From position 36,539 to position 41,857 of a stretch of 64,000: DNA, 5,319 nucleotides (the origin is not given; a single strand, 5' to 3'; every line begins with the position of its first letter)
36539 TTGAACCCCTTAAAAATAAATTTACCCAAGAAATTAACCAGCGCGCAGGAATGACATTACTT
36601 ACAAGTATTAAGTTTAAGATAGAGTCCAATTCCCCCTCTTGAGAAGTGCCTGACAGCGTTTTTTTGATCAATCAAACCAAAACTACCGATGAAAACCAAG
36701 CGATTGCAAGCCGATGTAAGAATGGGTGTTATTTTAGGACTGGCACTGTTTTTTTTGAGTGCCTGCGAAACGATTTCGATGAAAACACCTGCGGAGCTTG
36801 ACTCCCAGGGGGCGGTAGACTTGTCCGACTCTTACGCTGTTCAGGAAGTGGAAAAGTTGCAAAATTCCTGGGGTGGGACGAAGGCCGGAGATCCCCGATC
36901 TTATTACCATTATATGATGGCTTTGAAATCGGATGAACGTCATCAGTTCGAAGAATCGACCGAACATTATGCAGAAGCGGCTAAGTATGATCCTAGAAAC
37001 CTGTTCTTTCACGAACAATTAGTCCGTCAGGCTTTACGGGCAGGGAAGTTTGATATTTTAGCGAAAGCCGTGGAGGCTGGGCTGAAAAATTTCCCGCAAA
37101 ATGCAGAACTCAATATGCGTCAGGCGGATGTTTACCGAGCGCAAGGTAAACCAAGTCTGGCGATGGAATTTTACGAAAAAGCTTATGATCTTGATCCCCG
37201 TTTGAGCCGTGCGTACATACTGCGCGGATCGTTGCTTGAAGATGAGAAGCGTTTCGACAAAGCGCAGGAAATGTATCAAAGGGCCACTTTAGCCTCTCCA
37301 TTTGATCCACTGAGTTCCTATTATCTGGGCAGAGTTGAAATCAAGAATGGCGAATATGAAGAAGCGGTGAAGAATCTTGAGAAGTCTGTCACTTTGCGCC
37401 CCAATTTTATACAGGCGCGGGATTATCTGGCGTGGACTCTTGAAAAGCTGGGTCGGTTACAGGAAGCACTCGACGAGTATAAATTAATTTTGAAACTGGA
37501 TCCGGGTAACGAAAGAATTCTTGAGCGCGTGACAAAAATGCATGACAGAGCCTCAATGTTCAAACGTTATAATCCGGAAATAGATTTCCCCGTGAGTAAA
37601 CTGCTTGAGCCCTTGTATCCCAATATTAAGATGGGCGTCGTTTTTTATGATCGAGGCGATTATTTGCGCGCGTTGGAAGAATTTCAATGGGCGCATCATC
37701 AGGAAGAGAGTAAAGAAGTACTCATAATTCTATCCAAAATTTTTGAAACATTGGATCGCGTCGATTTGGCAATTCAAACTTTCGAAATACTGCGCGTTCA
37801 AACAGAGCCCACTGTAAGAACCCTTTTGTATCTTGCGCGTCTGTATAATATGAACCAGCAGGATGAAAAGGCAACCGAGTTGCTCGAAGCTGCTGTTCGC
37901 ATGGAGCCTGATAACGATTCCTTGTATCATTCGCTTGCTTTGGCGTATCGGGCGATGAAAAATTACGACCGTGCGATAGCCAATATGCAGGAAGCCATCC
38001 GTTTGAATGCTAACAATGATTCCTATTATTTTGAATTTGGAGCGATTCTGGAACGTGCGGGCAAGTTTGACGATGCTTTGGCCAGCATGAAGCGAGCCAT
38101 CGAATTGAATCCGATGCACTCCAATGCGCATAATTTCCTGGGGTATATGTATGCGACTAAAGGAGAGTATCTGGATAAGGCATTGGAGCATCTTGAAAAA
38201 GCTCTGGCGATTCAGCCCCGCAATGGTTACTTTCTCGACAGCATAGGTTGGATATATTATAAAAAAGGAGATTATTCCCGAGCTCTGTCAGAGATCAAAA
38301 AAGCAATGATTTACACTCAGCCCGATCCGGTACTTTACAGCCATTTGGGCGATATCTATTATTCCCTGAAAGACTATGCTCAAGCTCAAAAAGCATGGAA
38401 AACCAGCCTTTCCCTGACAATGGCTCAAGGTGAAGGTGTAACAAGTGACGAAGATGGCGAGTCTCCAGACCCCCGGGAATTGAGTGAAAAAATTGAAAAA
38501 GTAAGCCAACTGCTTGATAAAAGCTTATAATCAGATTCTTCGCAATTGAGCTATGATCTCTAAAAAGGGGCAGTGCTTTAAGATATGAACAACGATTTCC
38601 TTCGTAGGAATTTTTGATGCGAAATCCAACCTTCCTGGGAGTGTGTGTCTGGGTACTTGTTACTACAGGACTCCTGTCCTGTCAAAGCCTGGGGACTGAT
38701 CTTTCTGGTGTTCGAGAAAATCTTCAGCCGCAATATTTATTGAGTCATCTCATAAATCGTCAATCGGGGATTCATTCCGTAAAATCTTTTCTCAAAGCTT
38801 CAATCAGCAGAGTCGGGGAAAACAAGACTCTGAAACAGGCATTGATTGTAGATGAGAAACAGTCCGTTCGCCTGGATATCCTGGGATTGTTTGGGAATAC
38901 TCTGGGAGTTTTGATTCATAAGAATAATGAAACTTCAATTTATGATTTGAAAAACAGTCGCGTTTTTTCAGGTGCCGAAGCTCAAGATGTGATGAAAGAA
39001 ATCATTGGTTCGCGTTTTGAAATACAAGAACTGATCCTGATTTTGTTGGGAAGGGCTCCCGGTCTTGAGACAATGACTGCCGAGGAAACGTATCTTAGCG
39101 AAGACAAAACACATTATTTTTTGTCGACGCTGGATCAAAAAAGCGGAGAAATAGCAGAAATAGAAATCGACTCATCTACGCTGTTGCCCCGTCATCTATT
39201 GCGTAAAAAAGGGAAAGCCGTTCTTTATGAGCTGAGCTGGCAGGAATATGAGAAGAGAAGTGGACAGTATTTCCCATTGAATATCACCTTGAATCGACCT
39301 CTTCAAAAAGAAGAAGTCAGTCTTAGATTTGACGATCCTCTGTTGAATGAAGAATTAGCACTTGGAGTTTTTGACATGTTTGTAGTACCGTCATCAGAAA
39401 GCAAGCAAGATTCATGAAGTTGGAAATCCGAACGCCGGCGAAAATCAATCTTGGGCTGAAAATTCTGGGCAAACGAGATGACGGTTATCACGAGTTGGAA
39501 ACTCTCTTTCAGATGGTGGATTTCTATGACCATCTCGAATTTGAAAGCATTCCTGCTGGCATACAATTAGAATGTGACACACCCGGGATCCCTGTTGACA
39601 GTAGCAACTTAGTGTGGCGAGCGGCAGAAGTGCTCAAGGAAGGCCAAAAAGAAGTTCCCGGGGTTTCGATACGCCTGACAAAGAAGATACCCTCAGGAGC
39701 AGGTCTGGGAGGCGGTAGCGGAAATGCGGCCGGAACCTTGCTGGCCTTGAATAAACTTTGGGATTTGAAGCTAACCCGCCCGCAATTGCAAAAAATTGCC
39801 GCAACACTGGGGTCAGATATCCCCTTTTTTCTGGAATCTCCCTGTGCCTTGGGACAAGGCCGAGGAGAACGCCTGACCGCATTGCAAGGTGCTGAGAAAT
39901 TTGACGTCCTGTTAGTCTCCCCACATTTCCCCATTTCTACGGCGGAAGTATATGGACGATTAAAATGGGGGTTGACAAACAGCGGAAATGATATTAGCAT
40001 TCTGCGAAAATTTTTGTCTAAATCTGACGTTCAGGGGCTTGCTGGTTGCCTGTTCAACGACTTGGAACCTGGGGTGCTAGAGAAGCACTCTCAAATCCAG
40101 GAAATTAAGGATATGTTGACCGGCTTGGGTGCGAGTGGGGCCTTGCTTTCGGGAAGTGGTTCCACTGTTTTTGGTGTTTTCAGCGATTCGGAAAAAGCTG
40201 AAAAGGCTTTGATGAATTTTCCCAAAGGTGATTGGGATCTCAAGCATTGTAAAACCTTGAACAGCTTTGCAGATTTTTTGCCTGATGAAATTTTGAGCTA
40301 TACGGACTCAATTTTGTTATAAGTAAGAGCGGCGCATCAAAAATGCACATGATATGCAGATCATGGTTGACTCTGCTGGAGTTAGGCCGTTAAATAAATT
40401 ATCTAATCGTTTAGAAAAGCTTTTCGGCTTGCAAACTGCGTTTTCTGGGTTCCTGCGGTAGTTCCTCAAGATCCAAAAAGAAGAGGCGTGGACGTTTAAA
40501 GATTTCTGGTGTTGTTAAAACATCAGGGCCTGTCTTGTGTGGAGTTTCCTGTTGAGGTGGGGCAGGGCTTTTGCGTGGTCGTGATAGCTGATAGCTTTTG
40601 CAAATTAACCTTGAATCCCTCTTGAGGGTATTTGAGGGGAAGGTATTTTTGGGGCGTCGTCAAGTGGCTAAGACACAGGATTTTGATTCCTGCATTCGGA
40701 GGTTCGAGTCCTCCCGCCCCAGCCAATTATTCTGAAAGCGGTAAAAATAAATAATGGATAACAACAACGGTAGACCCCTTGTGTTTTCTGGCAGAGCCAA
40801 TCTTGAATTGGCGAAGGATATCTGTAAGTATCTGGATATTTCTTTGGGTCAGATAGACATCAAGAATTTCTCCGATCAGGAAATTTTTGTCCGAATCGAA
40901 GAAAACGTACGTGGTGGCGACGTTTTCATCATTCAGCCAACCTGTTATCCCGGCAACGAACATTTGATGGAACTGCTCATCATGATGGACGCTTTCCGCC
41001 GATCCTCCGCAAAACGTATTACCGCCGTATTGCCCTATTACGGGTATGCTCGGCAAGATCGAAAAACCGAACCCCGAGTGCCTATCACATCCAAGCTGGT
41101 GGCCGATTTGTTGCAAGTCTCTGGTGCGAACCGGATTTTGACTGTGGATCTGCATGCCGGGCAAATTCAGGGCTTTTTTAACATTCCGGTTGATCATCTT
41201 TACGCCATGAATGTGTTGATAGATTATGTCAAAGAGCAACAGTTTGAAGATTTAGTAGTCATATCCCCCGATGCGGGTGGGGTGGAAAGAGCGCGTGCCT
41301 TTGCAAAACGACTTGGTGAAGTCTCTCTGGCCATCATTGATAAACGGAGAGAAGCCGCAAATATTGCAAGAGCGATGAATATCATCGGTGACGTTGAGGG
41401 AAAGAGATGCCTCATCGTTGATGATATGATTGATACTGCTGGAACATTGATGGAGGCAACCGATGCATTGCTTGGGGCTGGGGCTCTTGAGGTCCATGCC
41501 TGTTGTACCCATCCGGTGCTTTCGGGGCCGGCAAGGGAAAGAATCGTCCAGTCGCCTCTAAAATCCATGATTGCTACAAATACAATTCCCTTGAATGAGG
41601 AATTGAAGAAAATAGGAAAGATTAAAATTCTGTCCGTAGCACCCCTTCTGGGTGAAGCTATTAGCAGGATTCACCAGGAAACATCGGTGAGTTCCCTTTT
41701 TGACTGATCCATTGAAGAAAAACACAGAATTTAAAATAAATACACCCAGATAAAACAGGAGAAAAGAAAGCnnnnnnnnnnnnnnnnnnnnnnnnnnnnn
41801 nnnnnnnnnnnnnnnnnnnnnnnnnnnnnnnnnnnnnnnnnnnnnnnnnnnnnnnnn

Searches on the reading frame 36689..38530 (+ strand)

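Call 15: search_protein_families(library=pfam, proteins=[window:36689-38530:+], max_evalue=0.001)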
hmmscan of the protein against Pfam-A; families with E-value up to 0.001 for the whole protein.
window:36689-38530:+ (613 aa): 31 families (the best 25 are shown)
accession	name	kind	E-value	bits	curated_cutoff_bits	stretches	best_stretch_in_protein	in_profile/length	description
PF07719.23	TPR_2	-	3.5e-57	186.3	27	6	412-443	3-34/34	Tetratricopeptide repeat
PF00515.34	TPR_1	-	5.5e-43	143.5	27.8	1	413-443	4-34/34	Tetratricopeptide repeat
PF13432.12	TPR_16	-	1.3e-41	141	32.7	4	454-511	7-63/65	Tetratricopeptide repeat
PF13181.12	TPR_8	-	1.3e-41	137.7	25.7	2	412-443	3-34/34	Tetratricopeptide repeat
PF13414.12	TPR_11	-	1.1e-35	121.5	26.8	3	419-458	3-42/42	TPR repeat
PF13431.12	TPR_17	-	3e-34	114.9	24.4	1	398-431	1-34/34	Tetratricopeptide repeat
PF13428.12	TPR_14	-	1.6e-33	112.2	23.5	2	377-417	2-42/44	Tetratricopeptide repeat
PF13424.12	TPR_12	-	2.1e-32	111.6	30.1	2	411-473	4-74/77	Tetratricopeptide repeat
PF14559.12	TPR_19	-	3.4e-30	104.6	25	3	150-207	2-59/68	Tetratricopeptide repeat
PF12895.13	ANAPC3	-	3e-24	85.5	27.2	2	388-469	1-81/82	Anaphase-promoting complex, cyclosome, subunit 3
PF23914.1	TPR_CcmH_CycH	-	2.4e-18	66.9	42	2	346-445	54-156/158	Cytochrome c-type biogenesis protein H TPR domain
PF13174.12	TPR_6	-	9.4e-18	64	26.3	0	416-439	6-29/33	Tetratricopeptide repeat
PF13176.12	TPR_7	-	1.1e-17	63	27.9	0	413-438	2-29/36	Tetratricopeptide repeat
PF13371.12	TPR_9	-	4.5e-14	52.6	35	0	419-477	4-62/73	Tetratricopeptide repeat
PF13374.12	TPR_10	-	2.6e-13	50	27.5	0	412-439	4-31/42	Tetratricopeptide repeat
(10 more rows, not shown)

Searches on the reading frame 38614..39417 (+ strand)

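Call 15: search_protein_families(library=pfam, proteins=[window:38614-39417:+], max_evalue=0.001)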
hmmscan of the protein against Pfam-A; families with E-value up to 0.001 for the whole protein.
window:38614-39417:+ (267 aa): 2 families
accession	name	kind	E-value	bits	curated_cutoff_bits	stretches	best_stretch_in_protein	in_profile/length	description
PF14125.13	DUF4292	-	4e-07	30.3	23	1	60-239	11-185/209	Domain of unknown function (DUF4292)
PF03550.21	LolB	-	0.00014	22.3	23.7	0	80-228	26-139/151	Outer membrane lipoprotein LolB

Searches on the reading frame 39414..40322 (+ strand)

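Call 15: search_protein_families(library=pfam, proteins=[window:39414-40322:+], max_evalue=0.001)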
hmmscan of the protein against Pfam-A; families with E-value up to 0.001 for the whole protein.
window:39414-40322:+ (302 aa): 2 families
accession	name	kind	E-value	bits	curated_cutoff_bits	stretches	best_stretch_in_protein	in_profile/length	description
PF00288.32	GHMP_kinases_N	-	1.7e-18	67.1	22.3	1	65-140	1-84/87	GHMP kinases N terminal domain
PF08544.19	GHMP_kinases_C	-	4.1e-10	40.3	21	1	201-266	5-76/85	GHMP kinases C terminal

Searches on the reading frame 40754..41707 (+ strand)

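Call 15: search_protein_families(library=pfam, proteins=[window:40754-41707:+], max_evalue=0.001)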
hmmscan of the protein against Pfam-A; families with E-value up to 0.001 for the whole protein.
window:40754-41707:+ (317 aa): 3 families
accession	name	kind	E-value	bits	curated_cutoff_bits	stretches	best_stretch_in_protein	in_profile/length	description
PF13793.12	Pribosyltran_N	-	2.3e-52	176.2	25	1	10-124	3-117/117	N-terminal domain of ribose phosphate pyrophosphokinase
PF14572.12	Pribosyl_synth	-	5.6e-27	95.3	27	1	207-316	74-183/184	Phosphoribosyl synthetase-associated domain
PF00156.33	Pribosyltran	-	6.1e-20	71.6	26.3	1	161-263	25-134/158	Phosphoribosyl transferase domain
